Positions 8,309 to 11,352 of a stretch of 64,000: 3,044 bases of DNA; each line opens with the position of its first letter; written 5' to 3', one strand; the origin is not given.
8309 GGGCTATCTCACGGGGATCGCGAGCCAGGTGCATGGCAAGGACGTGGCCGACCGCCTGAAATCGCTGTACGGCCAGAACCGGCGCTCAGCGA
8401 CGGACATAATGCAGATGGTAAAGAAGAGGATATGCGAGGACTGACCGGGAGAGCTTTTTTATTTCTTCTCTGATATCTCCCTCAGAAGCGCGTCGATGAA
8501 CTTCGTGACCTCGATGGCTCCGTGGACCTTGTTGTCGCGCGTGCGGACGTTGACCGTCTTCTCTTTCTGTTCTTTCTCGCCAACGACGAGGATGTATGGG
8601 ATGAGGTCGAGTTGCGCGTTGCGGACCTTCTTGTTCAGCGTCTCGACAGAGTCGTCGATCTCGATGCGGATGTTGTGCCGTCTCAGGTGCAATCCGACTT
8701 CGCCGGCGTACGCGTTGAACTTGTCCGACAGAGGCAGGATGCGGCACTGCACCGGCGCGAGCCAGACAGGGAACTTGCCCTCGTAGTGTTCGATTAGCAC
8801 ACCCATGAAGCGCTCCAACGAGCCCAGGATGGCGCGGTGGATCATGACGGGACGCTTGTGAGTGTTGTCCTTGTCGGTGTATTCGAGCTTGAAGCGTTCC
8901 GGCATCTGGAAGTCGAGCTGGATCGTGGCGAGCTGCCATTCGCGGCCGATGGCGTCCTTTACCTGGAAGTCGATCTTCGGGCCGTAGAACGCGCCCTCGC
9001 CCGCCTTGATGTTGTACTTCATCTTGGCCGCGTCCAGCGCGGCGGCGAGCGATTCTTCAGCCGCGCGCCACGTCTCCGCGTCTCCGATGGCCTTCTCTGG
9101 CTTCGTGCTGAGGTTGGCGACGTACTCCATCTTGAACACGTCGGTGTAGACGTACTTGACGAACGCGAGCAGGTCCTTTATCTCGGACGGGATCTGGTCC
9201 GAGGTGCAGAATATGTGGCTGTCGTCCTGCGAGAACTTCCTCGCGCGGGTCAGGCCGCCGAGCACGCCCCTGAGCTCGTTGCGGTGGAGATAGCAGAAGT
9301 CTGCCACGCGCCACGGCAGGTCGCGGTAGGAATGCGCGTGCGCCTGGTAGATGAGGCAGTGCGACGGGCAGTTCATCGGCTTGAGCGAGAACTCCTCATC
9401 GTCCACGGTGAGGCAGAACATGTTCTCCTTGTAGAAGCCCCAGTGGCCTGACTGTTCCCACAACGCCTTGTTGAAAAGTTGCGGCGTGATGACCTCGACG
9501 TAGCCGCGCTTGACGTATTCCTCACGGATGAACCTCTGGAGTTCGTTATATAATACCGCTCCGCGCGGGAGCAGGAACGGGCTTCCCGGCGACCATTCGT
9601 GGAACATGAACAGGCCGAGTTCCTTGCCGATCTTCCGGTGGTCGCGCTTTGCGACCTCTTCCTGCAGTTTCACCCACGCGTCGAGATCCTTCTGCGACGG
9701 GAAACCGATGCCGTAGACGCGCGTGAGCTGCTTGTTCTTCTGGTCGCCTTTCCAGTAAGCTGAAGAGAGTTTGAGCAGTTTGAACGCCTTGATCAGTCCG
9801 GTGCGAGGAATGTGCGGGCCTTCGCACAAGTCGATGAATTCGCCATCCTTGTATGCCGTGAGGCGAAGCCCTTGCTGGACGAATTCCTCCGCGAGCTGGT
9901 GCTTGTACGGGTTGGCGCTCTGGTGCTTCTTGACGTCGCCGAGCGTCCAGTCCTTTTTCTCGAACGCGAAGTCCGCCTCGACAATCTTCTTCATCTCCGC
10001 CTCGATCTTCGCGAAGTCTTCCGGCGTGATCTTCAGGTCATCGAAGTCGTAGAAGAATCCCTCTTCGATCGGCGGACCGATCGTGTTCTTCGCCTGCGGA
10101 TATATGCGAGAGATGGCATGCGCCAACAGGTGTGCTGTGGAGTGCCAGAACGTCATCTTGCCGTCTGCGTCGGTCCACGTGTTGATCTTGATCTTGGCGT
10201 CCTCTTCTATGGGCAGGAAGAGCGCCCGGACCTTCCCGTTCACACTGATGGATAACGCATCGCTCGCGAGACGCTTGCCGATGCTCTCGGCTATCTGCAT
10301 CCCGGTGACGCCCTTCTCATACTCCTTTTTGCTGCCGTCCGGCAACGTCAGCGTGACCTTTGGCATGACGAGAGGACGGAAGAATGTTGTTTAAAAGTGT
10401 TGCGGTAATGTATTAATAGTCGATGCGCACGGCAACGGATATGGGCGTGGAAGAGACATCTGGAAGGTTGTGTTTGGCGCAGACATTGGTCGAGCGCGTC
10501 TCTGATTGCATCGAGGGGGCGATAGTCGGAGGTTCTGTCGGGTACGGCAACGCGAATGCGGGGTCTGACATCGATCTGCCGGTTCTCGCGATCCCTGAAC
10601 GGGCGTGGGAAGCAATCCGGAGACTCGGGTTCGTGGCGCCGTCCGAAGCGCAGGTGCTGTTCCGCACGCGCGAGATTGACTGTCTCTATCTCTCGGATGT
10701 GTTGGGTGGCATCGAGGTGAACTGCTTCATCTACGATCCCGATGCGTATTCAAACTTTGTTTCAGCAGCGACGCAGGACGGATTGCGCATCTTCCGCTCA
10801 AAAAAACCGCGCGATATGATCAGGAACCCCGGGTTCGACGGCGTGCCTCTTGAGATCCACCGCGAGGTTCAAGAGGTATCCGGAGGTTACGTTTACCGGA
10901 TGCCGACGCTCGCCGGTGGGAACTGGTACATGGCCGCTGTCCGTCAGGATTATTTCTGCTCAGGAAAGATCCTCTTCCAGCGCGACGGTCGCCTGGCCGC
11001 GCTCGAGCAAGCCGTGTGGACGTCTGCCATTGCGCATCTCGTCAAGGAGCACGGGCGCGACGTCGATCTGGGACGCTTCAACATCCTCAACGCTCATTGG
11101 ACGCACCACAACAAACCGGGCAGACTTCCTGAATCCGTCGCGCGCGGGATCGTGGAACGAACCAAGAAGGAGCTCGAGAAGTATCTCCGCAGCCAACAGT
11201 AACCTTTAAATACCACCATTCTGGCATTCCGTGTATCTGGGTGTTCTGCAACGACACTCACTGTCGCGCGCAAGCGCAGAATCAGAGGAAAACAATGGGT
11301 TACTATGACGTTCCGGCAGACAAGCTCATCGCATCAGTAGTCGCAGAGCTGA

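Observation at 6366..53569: REP-like family of dispersed imperfect palindromes sitting just after stop codons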

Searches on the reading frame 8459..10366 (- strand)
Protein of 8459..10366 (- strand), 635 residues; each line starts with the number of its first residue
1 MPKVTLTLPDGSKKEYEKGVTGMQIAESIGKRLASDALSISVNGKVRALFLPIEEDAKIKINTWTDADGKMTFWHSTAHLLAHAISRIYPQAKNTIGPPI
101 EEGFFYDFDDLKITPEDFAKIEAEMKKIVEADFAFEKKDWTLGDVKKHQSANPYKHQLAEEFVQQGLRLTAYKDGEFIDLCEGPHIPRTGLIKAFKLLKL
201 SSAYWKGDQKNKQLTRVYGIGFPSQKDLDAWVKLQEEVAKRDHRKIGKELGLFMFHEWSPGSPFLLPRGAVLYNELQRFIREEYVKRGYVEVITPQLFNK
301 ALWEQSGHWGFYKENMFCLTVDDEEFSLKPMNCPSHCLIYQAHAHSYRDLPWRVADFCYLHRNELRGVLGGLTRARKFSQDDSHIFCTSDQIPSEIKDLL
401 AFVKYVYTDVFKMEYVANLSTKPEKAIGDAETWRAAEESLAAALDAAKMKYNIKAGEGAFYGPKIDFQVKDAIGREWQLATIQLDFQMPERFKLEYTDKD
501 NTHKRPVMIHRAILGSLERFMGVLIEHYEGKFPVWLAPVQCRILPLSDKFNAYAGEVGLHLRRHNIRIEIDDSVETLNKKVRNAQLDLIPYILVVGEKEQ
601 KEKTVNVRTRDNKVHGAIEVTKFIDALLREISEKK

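Call 17: search_protein_families(library=pfam, proteins=[window:8459-10366:-])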
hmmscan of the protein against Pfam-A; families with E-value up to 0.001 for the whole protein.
window:8459-10366:- (635 aa): 4 families
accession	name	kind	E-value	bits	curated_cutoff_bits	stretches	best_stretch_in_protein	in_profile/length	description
PF00587.30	tRNA-synt_2b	-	4e-46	157.7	29.3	1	323-528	8-179/179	tRNA synthetase class II core domain (G, H, P, S and T)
PF03129.25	HGTP_anticodon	-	8.5e-22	77.6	21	1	540-628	1-92/94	Anticodon binding domain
PF07973.19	tRNA_SAD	-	3.1e-14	53.1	24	1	172-218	4-44/44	Threonyl and Alanyl tRNA synthetase second additional domain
PF02824.27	TGS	-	2.6e-08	34.2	22.2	1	6-62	3-59/60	TGS domain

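Call 19: find_encoding_contigs(protein=window:8459-10366:-, flank=10000, max_places=6)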
Protein window:8459-10366:- (635 aa): no gene with exactly this product is on record in the collection.

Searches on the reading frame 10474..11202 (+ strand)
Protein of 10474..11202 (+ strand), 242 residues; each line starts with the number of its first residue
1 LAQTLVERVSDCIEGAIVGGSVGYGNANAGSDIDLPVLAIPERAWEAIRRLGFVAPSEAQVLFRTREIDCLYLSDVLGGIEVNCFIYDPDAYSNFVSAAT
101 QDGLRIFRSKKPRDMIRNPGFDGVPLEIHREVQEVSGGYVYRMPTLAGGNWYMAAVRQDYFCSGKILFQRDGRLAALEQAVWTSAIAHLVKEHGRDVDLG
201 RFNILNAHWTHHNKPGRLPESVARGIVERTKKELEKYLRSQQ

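Call 55: search_protein_families(library=pfam, proteins=[window:10474-11202:+], max_evalue=0.01)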
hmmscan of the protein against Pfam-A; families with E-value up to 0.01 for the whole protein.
window:10474-11202:+ (242 aa): 1 family
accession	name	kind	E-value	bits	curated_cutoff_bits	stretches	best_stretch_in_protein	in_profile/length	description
PF01909.29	NTP_transf_2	-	0.0029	18.4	21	1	6-42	9-43/93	Nucleotidyltransferase domain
